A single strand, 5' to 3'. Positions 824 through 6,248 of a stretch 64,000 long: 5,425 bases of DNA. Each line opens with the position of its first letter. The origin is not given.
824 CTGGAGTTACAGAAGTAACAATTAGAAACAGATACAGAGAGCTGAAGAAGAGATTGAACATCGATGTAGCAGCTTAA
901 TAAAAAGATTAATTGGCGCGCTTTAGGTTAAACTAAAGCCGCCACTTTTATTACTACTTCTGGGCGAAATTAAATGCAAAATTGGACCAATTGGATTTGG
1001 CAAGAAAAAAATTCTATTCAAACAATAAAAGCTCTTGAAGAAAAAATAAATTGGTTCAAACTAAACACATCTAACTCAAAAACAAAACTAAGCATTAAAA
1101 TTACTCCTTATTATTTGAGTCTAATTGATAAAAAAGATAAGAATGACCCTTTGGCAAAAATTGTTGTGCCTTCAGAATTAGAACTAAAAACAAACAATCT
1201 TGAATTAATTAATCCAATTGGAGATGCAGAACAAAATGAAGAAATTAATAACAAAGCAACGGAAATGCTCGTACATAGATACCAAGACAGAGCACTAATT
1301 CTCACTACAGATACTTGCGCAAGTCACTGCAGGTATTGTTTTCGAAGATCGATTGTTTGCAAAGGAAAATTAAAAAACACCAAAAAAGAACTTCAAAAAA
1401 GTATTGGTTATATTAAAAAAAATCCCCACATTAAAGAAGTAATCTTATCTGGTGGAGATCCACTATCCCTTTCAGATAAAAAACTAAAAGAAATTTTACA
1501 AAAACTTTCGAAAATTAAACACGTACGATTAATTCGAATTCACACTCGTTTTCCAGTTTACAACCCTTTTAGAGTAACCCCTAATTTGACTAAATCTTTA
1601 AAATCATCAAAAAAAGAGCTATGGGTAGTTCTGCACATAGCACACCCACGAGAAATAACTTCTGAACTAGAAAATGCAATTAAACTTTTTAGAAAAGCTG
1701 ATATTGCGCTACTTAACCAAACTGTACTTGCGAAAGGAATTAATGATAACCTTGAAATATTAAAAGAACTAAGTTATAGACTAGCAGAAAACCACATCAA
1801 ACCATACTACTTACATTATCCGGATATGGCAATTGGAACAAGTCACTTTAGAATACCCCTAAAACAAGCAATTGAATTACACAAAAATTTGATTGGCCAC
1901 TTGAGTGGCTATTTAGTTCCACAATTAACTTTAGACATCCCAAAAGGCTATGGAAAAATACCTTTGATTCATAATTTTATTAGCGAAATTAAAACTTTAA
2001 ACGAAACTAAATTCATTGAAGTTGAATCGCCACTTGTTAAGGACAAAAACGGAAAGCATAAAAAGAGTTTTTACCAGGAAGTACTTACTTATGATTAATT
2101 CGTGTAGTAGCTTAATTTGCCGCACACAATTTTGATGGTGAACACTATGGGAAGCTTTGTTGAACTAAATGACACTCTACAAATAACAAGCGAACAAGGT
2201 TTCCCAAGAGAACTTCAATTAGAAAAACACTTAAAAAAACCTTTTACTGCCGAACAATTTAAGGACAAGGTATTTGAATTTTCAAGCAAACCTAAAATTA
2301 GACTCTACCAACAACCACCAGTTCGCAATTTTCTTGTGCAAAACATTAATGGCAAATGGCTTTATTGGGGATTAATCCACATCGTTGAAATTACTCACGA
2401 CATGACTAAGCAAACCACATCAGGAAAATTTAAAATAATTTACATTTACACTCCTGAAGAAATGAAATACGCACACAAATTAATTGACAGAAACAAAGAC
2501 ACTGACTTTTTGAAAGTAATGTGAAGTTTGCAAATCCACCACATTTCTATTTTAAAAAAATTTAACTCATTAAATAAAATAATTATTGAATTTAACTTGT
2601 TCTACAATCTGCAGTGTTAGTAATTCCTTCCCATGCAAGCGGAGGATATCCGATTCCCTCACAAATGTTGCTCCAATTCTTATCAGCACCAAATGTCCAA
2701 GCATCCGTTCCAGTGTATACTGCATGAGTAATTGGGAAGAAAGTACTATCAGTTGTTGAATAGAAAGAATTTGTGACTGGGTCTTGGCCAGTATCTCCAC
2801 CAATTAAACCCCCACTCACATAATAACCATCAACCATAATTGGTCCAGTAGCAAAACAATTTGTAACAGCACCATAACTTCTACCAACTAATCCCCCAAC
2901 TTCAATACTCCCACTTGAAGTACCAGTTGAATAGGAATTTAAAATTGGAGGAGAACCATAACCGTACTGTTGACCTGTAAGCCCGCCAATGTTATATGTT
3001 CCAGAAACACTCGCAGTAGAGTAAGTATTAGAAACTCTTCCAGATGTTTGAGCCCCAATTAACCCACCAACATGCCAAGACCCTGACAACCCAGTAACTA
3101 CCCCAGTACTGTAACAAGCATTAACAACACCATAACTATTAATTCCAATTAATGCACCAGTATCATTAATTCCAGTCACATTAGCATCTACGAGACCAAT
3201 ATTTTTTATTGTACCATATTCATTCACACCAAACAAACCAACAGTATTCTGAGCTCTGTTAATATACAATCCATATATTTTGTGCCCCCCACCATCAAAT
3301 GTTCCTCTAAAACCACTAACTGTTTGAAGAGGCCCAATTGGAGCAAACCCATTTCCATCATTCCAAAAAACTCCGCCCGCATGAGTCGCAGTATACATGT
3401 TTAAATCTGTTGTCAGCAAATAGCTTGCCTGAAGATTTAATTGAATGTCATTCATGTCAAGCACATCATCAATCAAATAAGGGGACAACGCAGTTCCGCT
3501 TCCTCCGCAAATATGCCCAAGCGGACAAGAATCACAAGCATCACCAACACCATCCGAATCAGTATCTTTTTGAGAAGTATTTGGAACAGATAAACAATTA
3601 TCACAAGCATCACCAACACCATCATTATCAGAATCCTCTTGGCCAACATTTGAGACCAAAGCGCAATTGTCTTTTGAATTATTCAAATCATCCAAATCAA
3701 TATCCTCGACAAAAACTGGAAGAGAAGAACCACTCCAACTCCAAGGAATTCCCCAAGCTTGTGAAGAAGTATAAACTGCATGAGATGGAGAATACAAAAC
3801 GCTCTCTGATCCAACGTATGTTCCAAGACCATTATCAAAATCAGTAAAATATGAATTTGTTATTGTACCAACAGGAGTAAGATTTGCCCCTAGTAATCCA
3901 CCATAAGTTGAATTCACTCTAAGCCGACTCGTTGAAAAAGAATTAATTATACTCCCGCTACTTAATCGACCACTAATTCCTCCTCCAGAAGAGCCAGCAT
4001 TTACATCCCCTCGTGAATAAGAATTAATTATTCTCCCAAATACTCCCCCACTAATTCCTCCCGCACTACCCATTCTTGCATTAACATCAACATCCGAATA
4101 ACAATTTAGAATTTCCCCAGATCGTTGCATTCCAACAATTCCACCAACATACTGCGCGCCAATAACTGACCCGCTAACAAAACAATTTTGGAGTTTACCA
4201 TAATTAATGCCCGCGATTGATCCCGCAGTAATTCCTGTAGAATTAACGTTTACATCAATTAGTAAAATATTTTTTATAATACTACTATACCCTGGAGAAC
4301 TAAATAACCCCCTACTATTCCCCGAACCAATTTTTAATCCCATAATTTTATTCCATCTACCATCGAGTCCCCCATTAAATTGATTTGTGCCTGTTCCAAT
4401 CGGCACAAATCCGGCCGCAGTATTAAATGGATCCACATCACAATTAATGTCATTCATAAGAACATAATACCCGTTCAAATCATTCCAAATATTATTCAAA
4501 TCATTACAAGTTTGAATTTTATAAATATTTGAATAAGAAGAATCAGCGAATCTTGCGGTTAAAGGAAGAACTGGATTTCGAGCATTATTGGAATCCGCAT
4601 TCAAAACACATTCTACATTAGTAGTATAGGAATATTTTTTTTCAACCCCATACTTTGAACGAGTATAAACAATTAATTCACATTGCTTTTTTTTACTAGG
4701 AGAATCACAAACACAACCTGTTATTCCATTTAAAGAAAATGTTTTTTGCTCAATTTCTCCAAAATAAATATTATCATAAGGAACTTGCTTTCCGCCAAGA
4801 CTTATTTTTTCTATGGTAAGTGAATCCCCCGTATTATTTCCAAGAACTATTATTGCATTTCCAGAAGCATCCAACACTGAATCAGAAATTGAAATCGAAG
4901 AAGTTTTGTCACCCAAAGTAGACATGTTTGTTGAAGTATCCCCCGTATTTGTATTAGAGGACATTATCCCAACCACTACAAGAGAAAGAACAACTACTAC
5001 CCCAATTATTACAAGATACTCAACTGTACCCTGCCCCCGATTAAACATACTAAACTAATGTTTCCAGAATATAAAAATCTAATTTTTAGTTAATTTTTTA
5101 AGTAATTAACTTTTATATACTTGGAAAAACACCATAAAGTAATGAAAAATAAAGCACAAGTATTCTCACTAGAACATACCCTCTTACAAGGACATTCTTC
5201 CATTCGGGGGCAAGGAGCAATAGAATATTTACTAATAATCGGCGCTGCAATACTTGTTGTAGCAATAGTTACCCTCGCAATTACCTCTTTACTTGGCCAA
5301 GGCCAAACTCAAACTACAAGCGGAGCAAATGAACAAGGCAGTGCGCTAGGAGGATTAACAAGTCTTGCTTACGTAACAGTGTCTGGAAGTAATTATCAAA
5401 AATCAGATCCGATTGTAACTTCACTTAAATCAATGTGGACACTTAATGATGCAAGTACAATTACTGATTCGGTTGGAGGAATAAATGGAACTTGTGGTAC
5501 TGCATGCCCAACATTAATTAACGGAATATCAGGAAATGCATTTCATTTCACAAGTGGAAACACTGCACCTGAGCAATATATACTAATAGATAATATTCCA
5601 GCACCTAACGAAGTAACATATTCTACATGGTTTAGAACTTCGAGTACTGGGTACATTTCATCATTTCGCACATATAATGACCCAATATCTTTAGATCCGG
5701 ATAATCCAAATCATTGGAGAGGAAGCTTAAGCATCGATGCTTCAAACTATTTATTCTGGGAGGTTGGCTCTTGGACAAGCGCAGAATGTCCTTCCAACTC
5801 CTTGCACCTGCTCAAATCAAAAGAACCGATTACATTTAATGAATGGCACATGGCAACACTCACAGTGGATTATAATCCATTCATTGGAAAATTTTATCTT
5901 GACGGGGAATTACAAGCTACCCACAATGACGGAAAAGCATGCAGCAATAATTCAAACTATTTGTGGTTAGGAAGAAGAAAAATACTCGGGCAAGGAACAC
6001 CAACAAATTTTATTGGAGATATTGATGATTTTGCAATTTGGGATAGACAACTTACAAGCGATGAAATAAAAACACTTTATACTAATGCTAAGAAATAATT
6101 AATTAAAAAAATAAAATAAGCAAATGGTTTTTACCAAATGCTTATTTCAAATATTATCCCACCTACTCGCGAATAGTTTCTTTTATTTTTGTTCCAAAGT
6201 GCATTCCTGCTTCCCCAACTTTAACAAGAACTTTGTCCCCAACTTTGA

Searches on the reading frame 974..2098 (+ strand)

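Call 78: search_protein_families(library=pfam, proteins=[window:974-2098:+], max_evalue=0.00001)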
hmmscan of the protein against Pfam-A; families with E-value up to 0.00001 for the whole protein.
window:974-2098:+ (374 aa): 2 families
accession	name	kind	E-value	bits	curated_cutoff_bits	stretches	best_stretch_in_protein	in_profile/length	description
PF04055.27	Radical_SAM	-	5.1e-11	43.5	29.5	1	110-259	2-157/166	Radical SAM superfamily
PF13353.11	Fer4_12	-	2.1e-08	35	22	1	111-181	11-80/137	4Fe-4S single cluster domain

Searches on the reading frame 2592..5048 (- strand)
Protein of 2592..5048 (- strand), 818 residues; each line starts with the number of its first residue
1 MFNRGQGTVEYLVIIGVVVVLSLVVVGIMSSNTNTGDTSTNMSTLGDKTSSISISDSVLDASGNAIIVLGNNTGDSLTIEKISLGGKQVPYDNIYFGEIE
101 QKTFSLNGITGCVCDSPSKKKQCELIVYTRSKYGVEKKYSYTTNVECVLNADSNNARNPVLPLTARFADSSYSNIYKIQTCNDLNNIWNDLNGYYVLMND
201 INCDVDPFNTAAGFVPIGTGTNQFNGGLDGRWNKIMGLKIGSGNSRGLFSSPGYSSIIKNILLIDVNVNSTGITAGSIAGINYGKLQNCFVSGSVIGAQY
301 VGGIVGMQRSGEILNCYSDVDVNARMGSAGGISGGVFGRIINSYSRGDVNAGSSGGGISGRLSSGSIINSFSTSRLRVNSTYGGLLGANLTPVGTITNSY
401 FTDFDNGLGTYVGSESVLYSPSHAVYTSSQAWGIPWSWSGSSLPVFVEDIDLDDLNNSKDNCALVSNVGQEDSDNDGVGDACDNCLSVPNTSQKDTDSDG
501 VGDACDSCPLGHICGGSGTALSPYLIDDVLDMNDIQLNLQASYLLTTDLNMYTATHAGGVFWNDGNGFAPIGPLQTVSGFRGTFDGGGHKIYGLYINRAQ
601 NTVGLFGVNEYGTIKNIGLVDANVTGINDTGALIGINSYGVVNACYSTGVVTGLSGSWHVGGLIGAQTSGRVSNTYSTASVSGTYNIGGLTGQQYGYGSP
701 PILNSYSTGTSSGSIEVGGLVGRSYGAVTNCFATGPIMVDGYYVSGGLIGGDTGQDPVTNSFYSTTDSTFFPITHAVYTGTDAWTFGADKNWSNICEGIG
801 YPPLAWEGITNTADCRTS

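Call 78: search_protein_families(library=pfam, proteins=[window:2592-5048:-], max_evalue=0.00001)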
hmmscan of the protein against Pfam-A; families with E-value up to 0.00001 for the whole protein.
window:2592-5048:- (818 aa): 2 families
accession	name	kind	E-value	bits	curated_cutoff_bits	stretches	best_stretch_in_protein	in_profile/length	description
PF07581.17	Glug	-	3.4e-16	58.9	20.5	0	714-735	2-25/28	The GLUG motif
PF02412.23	TSP_3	-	1.6e-07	31.3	25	0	471-493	14-36/36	Thrombospondin type 3 repeat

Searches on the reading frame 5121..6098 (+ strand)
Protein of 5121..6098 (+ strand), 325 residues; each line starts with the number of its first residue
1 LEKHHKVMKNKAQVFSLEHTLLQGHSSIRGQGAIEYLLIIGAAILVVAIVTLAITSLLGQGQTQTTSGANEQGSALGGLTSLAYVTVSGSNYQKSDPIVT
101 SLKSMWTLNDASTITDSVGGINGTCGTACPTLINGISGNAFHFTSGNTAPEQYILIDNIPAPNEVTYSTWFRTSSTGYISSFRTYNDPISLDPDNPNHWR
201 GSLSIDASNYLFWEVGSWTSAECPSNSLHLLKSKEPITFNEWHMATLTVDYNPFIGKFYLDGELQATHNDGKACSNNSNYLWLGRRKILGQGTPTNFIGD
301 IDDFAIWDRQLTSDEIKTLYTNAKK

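Call 78: search_protein_families(library=pfam, proteins=[window:5121-6098:+], max_evalue=0.00001)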
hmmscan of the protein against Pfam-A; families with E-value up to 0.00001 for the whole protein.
window:5121-6098:+ (325 aa): 2 families
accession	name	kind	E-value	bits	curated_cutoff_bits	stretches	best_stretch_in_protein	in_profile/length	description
PF13385.13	Laminin_G_3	-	1.7e-17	64.4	27.6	1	153-317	6-151/151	Concanavalin A-like lectin/glucanases superfamily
PF04021.17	Class_IIIsignal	-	4.3e-06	26.9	23.7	0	29-51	2-24/27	Class III signal peptide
